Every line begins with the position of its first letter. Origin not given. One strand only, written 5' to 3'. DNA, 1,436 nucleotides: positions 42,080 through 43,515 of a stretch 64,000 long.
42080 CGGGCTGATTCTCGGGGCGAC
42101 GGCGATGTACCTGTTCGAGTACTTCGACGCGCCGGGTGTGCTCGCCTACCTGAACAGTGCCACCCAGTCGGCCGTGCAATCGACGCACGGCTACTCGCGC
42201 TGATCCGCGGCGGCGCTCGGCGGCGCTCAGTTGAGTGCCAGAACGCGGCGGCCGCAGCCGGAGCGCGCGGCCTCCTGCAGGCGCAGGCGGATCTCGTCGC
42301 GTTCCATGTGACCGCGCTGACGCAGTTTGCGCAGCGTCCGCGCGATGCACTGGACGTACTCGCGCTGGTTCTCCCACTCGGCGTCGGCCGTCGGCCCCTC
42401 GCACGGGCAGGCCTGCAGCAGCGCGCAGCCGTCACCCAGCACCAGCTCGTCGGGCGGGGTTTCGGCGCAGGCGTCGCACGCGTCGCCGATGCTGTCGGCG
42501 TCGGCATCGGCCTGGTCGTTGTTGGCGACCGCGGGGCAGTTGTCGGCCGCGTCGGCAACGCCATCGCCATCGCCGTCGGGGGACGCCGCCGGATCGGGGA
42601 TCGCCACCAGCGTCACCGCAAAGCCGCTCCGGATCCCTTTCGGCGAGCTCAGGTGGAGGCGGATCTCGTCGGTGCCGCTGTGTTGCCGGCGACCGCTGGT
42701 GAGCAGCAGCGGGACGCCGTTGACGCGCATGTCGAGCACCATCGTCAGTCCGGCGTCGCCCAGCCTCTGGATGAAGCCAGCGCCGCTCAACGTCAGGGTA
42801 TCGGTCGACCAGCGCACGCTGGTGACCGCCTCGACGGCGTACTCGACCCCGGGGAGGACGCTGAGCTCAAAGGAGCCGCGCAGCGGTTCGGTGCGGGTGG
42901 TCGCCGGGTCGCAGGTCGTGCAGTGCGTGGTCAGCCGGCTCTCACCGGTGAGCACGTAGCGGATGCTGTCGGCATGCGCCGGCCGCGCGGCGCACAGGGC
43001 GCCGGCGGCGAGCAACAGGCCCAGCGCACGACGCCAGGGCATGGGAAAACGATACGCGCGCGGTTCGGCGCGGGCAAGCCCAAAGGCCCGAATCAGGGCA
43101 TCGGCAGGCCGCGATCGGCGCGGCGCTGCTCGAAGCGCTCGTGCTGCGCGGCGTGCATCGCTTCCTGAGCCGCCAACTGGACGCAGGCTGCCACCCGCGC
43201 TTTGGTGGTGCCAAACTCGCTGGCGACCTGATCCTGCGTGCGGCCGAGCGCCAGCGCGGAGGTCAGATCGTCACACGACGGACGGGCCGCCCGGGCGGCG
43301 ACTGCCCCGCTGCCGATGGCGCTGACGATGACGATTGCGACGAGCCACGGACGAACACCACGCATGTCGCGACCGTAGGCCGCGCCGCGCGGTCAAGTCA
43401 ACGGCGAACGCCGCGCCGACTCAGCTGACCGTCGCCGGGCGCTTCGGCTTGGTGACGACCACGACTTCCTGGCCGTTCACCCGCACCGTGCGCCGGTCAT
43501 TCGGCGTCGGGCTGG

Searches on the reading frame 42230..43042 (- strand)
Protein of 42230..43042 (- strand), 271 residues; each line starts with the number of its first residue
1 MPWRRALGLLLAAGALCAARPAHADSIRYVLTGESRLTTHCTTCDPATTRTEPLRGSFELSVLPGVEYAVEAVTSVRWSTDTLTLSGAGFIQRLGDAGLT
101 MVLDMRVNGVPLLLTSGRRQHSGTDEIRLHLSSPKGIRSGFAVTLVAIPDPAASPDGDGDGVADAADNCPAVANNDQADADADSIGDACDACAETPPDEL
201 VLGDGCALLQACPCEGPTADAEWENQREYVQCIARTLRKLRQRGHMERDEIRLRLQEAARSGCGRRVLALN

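Call 4: search_protein_families(library=pfam, proteins=[window:42230-43042:-], max_evalue=1)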
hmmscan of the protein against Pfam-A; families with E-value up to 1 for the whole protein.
window:42230-43042:- (271 aa): 1 family
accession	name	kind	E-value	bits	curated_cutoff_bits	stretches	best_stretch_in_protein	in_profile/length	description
PF02412.23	TSP_3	-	5.5e-07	29.6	25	2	156-177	15-36/36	Thrombospondin type 3 repeat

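Call 5: search_protein_families(library=ncbifam, proteins=[window:42230-43042:-], max_evalue=1)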
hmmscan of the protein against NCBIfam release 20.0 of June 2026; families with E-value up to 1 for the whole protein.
window:42230-43042:- (271 aa): 6 families
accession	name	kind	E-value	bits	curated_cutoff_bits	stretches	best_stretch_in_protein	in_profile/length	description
NF047638.1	throspo3_MtsC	equivalog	1.3e-11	44.1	350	1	154-205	64-115/428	cell-cell cohesion MYXO-CTERM protein MtsC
NF045500.1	Omp28_seleno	equivalog_domain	4.3e-11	42.8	200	1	154-194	272-312/377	Omp28-related selenoprotein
NF033763.1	exchanger_TraB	exception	0.0087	14.1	700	1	150-208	317-380/522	outer membrane exchange protein TraB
NF047639.1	throspo3_MtsD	equivalog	0.016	13.3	800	1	141-191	376-428/651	cell-cell cohesion protein MtsD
NF041110.1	HPE1_fam_CxxC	domain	0.044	14.1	45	1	9-52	4-51/94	plant virulence effector HPE1-like domain-containing protein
NF053612.1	anchor_PA1041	equivalog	0.14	12.1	250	1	177-213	75-111/236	PA1041 family peptidoglycan-binding anchor lipoprotein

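Call 90: search_protein_families(library=phrogs, proteins=[window:42230-43042:-], max_evalue=0.1)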
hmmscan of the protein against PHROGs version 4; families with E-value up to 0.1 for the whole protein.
window:42230-43042:- (271 aa): 0 families

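Call 91: search_protein_families(library=padloc, proteins=[window:42230-43042:-], max_evalue=0.1)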
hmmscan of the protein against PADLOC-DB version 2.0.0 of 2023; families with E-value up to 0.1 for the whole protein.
window:42230-43042:- (271 aa): 0 families

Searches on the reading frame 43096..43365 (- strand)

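Call 61: search_protein_families(library=pfam, proteins=[window:43096-43365:-], max_evalue=1)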
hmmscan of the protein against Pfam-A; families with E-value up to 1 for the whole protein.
window:43096-43365:- (90 aa): 3 families
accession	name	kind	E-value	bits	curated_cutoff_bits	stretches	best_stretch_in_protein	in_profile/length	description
PF10118.14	Metal_hydrol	-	0.0026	17.9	33.2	1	62-89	63-90/247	Predicted metal-dependent hydrolase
PF16509.11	KORA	-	0.038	14.6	26.7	1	40-75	29-64/84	TrfB plasmid transcriptional repressor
PF04255.20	DUF433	-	0.045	14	23.6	1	11-63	1-54/56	Protein of unknown function (DUF433)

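Call 88: search_protein_families(library=ncbifam, proteins=[window:43096-43365:-], max_evalue=1)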
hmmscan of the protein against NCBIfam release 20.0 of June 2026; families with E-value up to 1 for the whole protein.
window:43096-43365:- (90 aa): 0 families
